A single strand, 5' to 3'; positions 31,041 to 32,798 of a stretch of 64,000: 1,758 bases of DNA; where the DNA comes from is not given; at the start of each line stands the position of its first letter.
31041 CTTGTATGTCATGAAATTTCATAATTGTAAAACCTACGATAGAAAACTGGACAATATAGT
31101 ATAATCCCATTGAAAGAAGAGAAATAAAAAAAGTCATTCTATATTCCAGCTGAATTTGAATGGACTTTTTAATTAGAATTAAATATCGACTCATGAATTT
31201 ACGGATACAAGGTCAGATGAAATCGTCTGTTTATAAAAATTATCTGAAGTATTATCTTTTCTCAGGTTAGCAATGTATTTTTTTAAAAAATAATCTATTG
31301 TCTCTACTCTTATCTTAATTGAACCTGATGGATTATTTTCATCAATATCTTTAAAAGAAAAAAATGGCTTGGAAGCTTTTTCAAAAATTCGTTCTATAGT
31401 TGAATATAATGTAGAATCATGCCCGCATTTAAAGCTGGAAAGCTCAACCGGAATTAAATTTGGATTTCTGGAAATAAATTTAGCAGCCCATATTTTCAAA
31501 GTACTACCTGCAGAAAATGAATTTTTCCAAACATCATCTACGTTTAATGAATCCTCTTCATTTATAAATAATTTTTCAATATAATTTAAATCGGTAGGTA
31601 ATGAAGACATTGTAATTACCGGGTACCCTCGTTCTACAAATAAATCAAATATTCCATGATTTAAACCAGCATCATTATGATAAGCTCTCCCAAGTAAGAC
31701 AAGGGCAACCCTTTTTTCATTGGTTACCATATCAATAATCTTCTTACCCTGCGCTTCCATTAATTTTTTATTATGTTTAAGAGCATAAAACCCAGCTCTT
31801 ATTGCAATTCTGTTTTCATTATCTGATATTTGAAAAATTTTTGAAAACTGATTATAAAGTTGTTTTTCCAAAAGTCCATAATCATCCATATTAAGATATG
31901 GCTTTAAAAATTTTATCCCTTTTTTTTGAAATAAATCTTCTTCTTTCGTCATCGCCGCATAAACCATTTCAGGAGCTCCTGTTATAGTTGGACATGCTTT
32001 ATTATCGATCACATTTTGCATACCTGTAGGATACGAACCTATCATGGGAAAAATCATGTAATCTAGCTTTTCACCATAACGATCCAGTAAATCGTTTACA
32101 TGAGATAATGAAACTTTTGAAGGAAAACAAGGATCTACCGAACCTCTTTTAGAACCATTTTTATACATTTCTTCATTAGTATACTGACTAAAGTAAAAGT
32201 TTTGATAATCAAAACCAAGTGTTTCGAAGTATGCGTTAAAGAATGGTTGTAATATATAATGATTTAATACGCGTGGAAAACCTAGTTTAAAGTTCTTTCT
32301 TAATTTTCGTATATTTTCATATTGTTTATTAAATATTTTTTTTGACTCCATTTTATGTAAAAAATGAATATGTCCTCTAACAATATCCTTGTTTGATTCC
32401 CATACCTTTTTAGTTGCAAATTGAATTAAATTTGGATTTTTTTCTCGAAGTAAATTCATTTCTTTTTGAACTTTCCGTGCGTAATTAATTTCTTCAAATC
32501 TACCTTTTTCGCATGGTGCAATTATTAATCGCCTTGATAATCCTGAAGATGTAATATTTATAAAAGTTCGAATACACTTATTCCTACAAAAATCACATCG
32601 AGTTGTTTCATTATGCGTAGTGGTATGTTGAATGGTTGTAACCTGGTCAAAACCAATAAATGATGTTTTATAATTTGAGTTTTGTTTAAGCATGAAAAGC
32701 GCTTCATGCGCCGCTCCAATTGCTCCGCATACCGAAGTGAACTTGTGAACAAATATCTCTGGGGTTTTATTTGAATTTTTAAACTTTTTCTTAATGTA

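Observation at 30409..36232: Split, activator-fused BCR/HAD/double-cubane-type radical-enzyme locus coupled to a membrane permease (best candidate for an undescribed system)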

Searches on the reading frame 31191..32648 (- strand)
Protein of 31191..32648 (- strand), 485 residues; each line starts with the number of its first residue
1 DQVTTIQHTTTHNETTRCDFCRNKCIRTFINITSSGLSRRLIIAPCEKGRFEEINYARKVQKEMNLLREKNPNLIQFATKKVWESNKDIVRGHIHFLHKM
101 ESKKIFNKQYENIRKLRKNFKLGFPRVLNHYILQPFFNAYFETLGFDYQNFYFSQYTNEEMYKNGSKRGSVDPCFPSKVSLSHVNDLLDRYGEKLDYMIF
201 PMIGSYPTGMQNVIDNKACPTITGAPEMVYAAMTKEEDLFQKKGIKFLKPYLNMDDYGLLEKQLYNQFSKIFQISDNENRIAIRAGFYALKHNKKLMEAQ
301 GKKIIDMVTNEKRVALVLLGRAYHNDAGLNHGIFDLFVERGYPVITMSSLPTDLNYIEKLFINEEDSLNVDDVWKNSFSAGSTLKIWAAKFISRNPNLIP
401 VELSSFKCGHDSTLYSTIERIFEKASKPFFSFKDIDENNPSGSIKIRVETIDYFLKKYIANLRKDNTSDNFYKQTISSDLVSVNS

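Call 23: find_homologous_proteins(query=window:31191-32648:-, max_evalue=0.001)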
Query window:31191-32648:- (485 aa): 959 proteins with E <= 0.001 among 7578 candidates; the best 120 are listed.
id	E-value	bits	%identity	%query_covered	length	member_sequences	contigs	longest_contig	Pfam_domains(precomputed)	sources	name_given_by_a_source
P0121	4.1e-200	684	61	96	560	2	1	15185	PF09989.16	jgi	jgi:predicted nucleotide-binding protein (sugar kinase/HSP70/actin superfamily)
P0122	1.2e-131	458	44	94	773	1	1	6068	PF01869.27,PF09989.16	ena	-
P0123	1.9e-125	438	43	96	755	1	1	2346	PF01869.27,PF09989.16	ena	-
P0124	3.3e-125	437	42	96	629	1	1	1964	PF09989.16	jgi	-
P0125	6.5e-125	436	40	99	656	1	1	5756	PF09989.16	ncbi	-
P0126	3.5e-124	433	43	95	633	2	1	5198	PF09989.16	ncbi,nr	ncbi:MAG TPA: acyl-CoA dehydratase activase-related protein, partial [Blastocatellia bacterium]|nr:a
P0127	9.1e-124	432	43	95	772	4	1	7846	PF01869.27,PF09989.16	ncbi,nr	ncbi:MAG TPA: acyl-CoA dehydratase activase-related protein, partial [Bdellovibrionota bacterium]|nr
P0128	9.6e-124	432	45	94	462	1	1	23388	PF09989.16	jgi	-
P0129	1.2e-123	432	44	94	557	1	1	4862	PF09989.16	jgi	jgi:predicted nucleotide-binding protein (sugar kinase/HSP70/actin superfamily)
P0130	1.2e-123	432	43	96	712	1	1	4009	PF01869.27,PF09989.16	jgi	-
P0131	1.7e-123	431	41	98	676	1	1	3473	PF01869.27,PF09989.16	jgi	jgi:predicted nucleotide-binding protein (sugar kinase/HSP70/actin superfamily)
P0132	1.9e-123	431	45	95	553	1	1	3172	PF09989.16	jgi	jgi:predicted nucleotide-binding protein (sugar kinase/HSP70/actin superfamily)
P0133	2.6e-123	431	43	94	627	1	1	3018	PF09989.16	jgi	jgi:predicted nucleotide-binding protein (sugar kinase/HSP70/actin superfamily)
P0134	6.7e-123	429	40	99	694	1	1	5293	PF01869.27,PF09989.16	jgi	jgi:predicted nucleotide-binding protein (sugar kinase/HSP70/actin superfamily)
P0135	7.7e-123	429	40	95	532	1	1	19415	PF09989.16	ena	-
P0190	4.8e-119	416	43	94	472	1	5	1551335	PF09989.16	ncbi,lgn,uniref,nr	ncbi:acyl-CoA dehydratase activase-related protein [Aquifex aeolicus]|uniref:DUF2229 domain-containi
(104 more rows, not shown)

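Call 78: predict_structure(alignment_id=A2)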
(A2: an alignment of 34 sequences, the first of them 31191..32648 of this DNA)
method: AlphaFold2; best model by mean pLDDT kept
length: 485 residues; sequences in the alignment: 34
mean_pLDDT: 85.9   pTM: 0.81
mean pLDDT of the five models: 85.9, 85.1, 84.3, 84.1, 83.8
residues with pLDDT >= 90: 275; 70-90: 143; 50-70: 56; < 50: 11
segments of 3 or more residues with pLDDT < 50: 1-3, 47-52
pLDDT, mean of each block of 10 residues (from residue 1): 57 69 64 72 53 67 84 93 91 85 71 92 96 97 97 93 80 83 95 97 94 90 93 93 97 96 97 95 97 96 95 95 89 92 96 85 84 89 94 96 74 87 94 69 79 95 75 63 62
secondary structure, 60 per line:
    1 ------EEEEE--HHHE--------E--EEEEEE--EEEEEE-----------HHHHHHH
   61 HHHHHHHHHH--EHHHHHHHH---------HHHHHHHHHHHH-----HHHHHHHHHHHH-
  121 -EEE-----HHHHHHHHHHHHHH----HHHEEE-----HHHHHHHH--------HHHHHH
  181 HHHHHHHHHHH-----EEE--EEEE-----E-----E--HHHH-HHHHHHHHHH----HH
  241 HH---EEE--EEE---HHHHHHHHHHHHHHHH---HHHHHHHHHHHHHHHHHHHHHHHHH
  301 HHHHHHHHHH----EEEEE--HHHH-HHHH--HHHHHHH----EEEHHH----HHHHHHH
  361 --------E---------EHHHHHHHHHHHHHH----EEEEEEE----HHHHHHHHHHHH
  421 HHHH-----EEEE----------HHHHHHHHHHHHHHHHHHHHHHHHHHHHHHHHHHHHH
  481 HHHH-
elements in order: E7-11 E29-34 E37-42 H54-70 H74-81 H91-102 H108-119 E122-124 H130-143 E151-153 H159-166 H175-191 E197-199 E202-205 H220-223 H225-234 H239-242 E246-248 E251-253 H257-272 H276-310 E315-319 H322-325 H327-330 H333-339 E344-346 H354-360 H380-393 E398-404 H409-424 E430-433 H444-484

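Call 117: find_encoding_contigs(protein=P0190, flank=7000, max_places=1)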
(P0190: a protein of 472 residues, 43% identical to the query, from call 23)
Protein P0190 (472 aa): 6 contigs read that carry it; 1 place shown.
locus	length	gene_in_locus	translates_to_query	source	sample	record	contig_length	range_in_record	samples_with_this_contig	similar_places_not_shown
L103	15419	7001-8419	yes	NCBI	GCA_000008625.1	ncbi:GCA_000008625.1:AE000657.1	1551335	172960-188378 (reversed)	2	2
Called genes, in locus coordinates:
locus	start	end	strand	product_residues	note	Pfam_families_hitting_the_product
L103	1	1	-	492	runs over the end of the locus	PF13541:ChlI, PF00158:Sigma54_activat (weak), PF01078:Mg_chelatase, PF07728:AAA_5 (faint), PF00493:MCM (weak), PF13335:Mg_chelatase_C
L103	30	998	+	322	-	-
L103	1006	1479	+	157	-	PF01668:SmpB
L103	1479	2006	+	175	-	PF03350:UPF0114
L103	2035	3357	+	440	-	PF00919:UPF0004, PF04055:Radical_SAM, PF01938:TRAM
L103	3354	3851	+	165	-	PF02577:BFN_dom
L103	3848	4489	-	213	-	PF00730:HhH-GPD, PF14520:HHH_5 (faint), PF00633:HHH, PF10576:EndIII_4Fe-2S (faint)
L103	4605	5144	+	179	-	PF21542:TetR_C_42 (faint), PF00440:TetR_N, PF17932:TetR_C_24 (weak)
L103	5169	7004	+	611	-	PF00370:FGGY_N (faint), PF00480:ROK (faint), PF01869:BcrAD_BadFG, PF05378:Hydant_A_N (faint), PF01869:BcrAD_BadFG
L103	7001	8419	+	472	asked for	PF09989:DUF2229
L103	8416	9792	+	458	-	-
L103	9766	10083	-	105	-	PF00126:HTH_1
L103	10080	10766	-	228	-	PF01168:Ala_racemase_N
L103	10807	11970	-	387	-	PF00155:Aminotran_1_2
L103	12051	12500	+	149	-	-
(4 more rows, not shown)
